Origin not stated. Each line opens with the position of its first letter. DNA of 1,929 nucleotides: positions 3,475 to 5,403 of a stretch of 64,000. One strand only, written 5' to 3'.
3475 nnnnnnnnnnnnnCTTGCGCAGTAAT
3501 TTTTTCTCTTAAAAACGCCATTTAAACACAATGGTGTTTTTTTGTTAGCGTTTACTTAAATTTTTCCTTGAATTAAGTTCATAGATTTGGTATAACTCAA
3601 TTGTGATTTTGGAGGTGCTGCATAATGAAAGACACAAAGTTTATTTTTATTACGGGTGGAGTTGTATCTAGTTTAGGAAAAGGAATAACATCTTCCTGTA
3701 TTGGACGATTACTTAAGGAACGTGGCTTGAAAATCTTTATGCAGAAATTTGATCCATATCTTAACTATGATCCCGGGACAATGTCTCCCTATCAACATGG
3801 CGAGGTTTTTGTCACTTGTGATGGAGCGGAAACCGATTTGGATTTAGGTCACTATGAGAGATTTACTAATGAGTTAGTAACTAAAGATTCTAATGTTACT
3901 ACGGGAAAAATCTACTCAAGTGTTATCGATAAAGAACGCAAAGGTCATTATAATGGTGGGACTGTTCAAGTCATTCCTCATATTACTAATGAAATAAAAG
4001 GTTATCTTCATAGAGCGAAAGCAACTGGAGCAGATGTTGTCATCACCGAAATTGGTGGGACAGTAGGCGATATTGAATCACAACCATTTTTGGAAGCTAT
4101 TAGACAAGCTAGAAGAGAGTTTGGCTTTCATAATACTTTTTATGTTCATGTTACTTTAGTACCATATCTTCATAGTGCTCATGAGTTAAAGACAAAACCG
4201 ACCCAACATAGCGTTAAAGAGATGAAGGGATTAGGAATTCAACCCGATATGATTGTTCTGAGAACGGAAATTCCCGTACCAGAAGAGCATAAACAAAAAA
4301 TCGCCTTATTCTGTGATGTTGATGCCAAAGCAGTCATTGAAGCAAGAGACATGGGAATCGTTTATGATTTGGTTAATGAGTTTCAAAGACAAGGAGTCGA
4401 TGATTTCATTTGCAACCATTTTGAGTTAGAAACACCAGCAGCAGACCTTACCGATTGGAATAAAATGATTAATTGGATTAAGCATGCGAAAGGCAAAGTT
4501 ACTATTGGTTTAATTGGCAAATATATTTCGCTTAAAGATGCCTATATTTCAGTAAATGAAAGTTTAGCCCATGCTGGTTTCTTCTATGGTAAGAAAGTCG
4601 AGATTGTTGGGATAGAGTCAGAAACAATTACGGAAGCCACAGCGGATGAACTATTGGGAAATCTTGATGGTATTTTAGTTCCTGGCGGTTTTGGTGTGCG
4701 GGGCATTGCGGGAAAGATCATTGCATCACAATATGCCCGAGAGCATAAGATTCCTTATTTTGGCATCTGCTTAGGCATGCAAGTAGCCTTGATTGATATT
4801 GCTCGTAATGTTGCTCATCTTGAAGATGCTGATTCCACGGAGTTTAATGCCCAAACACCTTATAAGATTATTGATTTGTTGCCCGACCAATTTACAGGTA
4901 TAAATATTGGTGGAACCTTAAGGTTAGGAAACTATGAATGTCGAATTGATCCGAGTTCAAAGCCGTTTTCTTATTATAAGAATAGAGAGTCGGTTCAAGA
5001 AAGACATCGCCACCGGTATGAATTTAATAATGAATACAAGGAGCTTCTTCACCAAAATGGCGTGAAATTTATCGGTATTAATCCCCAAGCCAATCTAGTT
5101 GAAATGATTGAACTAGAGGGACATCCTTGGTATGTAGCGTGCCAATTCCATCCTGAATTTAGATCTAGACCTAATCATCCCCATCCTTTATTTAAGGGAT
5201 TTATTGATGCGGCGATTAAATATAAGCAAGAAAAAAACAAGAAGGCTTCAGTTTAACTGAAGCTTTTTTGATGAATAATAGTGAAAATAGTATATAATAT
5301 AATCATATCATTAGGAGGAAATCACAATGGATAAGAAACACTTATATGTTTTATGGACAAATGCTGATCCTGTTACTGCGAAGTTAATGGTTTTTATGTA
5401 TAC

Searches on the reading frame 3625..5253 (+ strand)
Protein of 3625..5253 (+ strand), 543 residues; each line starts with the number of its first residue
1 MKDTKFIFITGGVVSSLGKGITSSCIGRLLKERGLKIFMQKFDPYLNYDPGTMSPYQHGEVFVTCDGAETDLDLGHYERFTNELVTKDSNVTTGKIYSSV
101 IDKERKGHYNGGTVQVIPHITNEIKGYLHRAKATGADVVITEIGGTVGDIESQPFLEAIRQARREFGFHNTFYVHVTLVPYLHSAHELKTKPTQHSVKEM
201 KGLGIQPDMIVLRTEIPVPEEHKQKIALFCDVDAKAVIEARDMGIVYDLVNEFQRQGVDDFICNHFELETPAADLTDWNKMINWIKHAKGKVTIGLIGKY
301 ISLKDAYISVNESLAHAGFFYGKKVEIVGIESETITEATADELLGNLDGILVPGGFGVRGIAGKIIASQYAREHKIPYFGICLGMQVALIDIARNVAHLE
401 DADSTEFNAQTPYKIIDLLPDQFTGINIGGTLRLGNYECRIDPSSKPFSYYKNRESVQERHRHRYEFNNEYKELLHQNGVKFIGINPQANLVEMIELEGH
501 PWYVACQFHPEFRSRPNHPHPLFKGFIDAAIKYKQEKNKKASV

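Call 47: search_protein_families(library=pfam, proteins=[window:3625-5253:+], max_evalue=0.001)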
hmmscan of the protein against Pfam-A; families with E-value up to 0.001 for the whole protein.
window:3625-5253:+ (543 aa): 3 families
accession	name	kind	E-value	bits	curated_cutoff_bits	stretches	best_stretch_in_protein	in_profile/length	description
PF06418.20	CTP_synth_N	-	1.9e-121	404.9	26.1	1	5-268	1-265/265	CTP synthase N-terminus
PF00117.34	GATase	-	1.2e-37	129.8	22.8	1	303-528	2-189/190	Glutamine amidotransferase class-I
PF07722.19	Peptidase_C26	-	0.00033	20.9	20.5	0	369-511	99-219/219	Peptidase C26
